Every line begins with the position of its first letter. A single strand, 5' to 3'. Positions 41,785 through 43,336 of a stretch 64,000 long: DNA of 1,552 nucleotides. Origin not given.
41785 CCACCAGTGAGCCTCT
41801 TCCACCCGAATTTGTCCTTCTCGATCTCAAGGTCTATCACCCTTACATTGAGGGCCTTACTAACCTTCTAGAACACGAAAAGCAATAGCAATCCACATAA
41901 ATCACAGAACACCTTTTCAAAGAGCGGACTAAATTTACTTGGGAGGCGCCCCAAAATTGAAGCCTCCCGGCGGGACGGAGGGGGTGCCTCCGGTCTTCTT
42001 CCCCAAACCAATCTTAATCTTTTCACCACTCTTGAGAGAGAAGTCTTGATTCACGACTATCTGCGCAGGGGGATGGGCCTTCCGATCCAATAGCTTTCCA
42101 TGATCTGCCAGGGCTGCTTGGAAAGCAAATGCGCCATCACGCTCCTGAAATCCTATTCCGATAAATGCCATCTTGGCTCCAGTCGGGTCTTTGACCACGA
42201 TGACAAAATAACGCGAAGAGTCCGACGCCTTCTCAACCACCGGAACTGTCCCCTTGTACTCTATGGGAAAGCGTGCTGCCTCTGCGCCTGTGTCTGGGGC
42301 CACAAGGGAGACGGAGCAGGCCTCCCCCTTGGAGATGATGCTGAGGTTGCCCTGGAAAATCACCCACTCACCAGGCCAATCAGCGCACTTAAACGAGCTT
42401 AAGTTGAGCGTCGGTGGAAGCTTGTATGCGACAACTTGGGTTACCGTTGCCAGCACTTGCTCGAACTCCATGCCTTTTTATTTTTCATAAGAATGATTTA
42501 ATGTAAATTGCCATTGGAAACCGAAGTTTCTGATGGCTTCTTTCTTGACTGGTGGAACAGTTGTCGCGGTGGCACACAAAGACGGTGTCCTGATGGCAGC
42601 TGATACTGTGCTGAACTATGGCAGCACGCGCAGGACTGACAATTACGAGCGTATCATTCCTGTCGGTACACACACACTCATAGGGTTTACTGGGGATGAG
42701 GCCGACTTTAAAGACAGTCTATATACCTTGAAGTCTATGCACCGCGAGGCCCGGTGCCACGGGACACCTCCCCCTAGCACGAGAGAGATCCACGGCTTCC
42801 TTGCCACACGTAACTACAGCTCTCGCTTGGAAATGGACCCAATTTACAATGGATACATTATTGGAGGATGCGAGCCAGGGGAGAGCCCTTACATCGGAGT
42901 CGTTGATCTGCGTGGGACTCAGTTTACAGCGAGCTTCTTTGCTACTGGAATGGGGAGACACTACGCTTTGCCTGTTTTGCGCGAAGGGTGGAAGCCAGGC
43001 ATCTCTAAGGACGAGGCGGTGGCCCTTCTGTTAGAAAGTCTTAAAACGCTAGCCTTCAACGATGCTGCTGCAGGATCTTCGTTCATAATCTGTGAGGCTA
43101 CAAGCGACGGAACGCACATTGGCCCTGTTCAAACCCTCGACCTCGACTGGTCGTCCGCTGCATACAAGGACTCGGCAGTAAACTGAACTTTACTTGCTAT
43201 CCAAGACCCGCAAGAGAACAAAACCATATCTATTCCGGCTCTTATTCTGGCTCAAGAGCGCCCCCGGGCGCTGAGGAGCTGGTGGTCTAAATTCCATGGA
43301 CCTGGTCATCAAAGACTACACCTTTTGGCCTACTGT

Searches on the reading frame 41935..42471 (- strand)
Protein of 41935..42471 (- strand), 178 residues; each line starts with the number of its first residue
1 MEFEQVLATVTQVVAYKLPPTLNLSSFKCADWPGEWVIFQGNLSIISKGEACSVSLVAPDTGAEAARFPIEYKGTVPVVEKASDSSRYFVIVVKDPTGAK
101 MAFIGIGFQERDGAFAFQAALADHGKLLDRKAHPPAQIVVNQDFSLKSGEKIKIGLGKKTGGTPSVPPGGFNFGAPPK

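Call 59: search_protein_families(library=pfam, proteins=[window:41935-42471:-], max_evalue=0.001)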
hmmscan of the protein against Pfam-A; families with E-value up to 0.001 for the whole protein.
window:41935-42471:- (178 aa): 1 family
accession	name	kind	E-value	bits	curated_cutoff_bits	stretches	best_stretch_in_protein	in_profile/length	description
PF07933.20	DUF1681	-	1.3e-41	142.4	29.2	1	3-157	1-158/158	Protein of unknown function (DUF1681)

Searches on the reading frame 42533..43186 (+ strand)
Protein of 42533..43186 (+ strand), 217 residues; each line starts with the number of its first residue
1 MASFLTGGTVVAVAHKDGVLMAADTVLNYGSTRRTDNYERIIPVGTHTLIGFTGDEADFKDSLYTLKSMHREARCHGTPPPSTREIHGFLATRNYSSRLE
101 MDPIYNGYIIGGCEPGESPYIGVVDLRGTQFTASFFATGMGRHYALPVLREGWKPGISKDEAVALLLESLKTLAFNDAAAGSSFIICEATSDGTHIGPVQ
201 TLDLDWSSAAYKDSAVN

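Call 59: search_protein_families(library=pfam, proteins=[window:42533-43186:+], max_evalue=0.001)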
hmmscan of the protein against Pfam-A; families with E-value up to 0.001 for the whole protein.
window:42533-43186:+ (217 aa): 1 family
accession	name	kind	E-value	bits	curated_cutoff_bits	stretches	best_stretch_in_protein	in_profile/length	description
PF00227.31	Proteasome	-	3.4e-29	102.3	22.4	1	6-187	3-187/189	Proteasome subunit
